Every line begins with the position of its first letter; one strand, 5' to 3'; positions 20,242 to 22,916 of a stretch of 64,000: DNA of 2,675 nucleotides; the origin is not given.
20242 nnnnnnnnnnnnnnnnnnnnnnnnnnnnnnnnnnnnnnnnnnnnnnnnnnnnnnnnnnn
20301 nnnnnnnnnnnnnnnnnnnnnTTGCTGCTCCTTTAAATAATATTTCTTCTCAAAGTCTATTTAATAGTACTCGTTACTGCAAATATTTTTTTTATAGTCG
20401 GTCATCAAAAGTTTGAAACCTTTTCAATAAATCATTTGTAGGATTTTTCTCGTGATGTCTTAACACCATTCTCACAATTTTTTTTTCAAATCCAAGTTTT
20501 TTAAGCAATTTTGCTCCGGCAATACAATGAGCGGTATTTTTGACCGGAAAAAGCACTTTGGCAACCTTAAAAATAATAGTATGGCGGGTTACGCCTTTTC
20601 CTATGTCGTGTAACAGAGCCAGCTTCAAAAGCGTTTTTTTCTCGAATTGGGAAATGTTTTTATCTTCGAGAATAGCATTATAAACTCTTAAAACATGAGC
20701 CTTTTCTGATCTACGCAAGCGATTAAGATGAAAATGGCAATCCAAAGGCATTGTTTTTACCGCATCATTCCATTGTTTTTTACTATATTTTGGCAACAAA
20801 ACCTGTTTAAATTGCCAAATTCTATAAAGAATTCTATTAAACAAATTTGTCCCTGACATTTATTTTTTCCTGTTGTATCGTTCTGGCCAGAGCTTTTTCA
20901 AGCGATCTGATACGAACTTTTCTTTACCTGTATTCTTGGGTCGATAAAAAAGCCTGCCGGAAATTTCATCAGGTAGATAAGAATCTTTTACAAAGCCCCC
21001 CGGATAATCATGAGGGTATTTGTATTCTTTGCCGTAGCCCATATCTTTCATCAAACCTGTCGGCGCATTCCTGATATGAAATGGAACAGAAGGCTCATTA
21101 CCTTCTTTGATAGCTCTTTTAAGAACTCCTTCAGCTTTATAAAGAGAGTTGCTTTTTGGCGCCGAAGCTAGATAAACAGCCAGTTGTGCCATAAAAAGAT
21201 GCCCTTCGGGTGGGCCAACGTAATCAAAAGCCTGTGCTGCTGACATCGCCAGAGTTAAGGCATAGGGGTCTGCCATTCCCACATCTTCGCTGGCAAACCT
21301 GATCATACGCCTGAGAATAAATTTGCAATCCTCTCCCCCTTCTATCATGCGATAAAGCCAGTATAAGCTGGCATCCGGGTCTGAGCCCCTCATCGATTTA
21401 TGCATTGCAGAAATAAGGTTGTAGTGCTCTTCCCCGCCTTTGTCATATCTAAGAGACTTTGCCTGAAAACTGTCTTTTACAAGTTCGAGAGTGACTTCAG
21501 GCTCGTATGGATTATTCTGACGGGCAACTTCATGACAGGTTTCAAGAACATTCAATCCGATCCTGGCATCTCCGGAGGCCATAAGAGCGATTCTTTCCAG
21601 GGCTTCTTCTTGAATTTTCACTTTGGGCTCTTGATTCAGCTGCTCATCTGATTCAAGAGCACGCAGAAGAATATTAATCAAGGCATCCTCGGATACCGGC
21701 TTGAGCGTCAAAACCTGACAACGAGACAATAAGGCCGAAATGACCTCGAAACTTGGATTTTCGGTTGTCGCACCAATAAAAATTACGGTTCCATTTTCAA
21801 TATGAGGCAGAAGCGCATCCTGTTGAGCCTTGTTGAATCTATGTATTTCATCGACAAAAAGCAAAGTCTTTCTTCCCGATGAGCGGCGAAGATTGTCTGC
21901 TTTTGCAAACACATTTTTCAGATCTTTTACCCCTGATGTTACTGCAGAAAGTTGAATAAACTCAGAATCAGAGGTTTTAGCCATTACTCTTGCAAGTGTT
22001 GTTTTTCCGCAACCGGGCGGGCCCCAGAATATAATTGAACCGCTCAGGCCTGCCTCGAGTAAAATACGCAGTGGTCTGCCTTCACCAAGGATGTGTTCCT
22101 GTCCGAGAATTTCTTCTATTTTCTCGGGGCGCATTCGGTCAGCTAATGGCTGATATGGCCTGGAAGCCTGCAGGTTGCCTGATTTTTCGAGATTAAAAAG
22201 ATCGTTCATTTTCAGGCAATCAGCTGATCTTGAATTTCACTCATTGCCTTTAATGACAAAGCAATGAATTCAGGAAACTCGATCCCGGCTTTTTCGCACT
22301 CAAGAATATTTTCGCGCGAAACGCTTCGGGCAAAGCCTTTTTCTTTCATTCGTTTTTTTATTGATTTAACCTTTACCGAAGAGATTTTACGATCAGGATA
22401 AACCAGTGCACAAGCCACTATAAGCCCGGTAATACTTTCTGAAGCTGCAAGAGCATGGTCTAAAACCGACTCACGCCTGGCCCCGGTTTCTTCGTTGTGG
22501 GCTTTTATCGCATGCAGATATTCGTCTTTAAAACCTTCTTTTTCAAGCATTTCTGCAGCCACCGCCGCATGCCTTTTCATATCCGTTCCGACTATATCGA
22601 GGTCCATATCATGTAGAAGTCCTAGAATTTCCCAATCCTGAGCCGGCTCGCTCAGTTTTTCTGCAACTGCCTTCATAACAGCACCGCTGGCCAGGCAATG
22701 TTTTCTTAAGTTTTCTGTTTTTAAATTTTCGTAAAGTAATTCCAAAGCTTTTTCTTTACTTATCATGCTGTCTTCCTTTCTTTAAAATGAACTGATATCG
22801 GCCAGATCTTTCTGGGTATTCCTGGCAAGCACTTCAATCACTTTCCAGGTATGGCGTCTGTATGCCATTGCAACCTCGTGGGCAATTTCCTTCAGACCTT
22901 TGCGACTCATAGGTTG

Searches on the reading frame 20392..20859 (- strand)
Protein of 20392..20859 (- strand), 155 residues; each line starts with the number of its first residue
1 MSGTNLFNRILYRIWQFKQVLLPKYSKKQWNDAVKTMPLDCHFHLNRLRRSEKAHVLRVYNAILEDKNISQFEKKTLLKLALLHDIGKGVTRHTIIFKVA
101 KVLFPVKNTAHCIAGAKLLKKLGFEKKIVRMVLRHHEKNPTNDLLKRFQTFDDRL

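Call 11: search_protein_families(library=pfam, proteins=[window:20392-20859:-], max_evalue=0.001)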
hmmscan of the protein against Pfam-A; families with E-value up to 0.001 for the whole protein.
window:20392-20859:- (155 aa): 1 family
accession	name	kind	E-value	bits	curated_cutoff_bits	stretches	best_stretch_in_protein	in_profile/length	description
PF01966.28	HD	-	1.1e-11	45.5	22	1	55-142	4-92/116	HD domain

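Call 47: search_protein_families(library=ncbifam, proteins=[window:20392-20859:-], max_evalue=0.001)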
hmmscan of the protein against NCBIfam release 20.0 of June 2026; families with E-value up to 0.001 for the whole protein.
window:20392-20859:- (155 aa): 5 families
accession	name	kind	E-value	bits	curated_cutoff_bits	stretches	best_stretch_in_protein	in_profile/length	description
TIGR00277.1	HDIG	domain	3.7e-10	39.5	27.6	1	72-138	25-84/84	HDIG domain-containing metalloprotein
TIGR00295.1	TIGR00295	hypoth_equivalog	1.4e-06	28.1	172.35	1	73-136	40-88/164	TIGR00295 family protein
NF045665.1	NTPtran_DVU1551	equivalog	1.3e-05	24.4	315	0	58-94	231-265/359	DVU_1551 family NTP transferase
TIGR03319.1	RNase_Y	equivalog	0.00015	20.4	454.35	1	79-142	357-407/514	ribonuclease Y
NF009343.0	PRK12703.1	equivalog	0.00026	20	434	0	54-136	190-257/339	tRNA (cytidine(56)-2'-O)-methyltransferase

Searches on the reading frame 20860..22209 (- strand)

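Call 11: search_protein_families(library=pfam, proteins=[window:20860-22209:-], max_evalue=0.001)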
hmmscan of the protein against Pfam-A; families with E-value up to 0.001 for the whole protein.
window:20860-22209:- (449 aa): 17 families
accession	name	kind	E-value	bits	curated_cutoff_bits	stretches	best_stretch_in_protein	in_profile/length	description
PF12002.13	MgsA_C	-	2.8e-65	219.7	27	1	275-441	1-167/167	MgsA AAA+ ATPase C terminal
PF16193.11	AAA_assoc_2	-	2.4e-25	89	34.3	1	195-274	3-81/81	AAA C-terminal domain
PF00004.35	AAA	-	2.6e-18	67.2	21.2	1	59-168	1-127/131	ATPase family associated with various cellular activities (AAA)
PF05496.18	RuvB_N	-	2.4e-12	47.3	27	1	26-146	1-118/159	Holliday junction DNA helicase RuvB P-loop domain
PF07728.20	AAA_5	-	5.5e-07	30.1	22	1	59-144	2-97/139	AAA domain (dynein-related subfamily)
PF13173.12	AAA_14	-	1e-06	29.2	27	1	59-173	5-124/129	AAA domain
PF01078.27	Mg_chelatase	-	5.5e-06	26.4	20.3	0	57-95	23-65/207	Magnesium chelatase, subunit ChlI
PF13401.12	AAA_22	-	2.7e-05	24.9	27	0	57-85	6-37/130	AAA domain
PF00158.32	Sigma54_activat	-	3e-05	24.2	20.2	0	61-159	27-140/168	Sigma-54 interaction domain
PF14532.12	Sigma54_activ_2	-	4.2e-05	24.2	25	1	62-140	27-96/138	Sigma-54 interaction domain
PF13191.12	AAA_16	-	0.00031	21.7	32.6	0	54-83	22-51/167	AAA ATPase domain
PF01443.25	Viral_helicase1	-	0.00046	20.5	21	1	63-146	5-92/228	Viral superfamily 1 RNA helicase core domain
PF13177.12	DNA_pol3_delta2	-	0.00047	20.6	27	0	106-172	94-160/161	DNA polymerase III, delta subunit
PF13604.12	AAA_30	-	0.00055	20.2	27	0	60-152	22-129/191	AAA domain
PF20720.3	nSTAND3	-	0.00086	19.5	27.2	0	58-103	19-63/155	Novel STAND NTPase 3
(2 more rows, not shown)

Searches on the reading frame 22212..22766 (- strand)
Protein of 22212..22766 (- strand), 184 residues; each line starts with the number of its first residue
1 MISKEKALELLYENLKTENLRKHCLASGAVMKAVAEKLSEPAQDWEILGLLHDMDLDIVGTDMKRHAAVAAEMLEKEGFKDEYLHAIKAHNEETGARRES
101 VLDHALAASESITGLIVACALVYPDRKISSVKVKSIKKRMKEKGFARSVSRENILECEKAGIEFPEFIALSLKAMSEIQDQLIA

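Call 11: search_protein_families(library=pfam, proteins=[window:22212-22766:-], max_evalue=0.001)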
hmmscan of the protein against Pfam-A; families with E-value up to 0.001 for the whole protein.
window:22212-22766:- (184 aa): 1 family
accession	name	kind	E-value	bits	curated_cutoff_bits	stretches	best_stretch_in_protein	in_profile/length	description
PF01966.28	HD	-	5.8e-09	36.7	22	1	22-96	3-91/116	HD domain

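Call 47: search_protein_families(library=ncbifam, proteins=[window:22212-22766:-], max_evalue=0.001)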
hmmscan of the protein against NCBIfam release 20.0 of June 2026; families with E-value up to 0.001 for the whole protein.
window:22212-22766:- (184 aa): 5 families
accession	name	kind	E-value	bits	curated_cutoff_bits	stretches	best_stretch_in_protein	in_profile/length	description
TIGR00277.1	HDIG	domain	1.9e-09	37.2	27.6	1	17-92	2-83/84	HDIG domain-containing metalloprotein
TIGR03319.1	RNase_Y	equivalog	1.5e-05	23.7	454.35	1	17-113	327-421/514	ribonuclease Y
NF045665.1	NTPtran_DVU1551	equivalog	3.9e-05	22.9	315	1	3-97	200-294/359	DVU_1551 family NTP transferase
TIGR00295.1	TIGR00295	hypoth_equivalog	0.00051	19.8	172.35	0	16-100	10-96/164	TIGR00295 family protein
NF009343.0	PRK12703.1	equivalog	0.0009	18.2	434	1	5-145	173-313/339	tRNA (cytidine(56)-2'-O)-methyltransferase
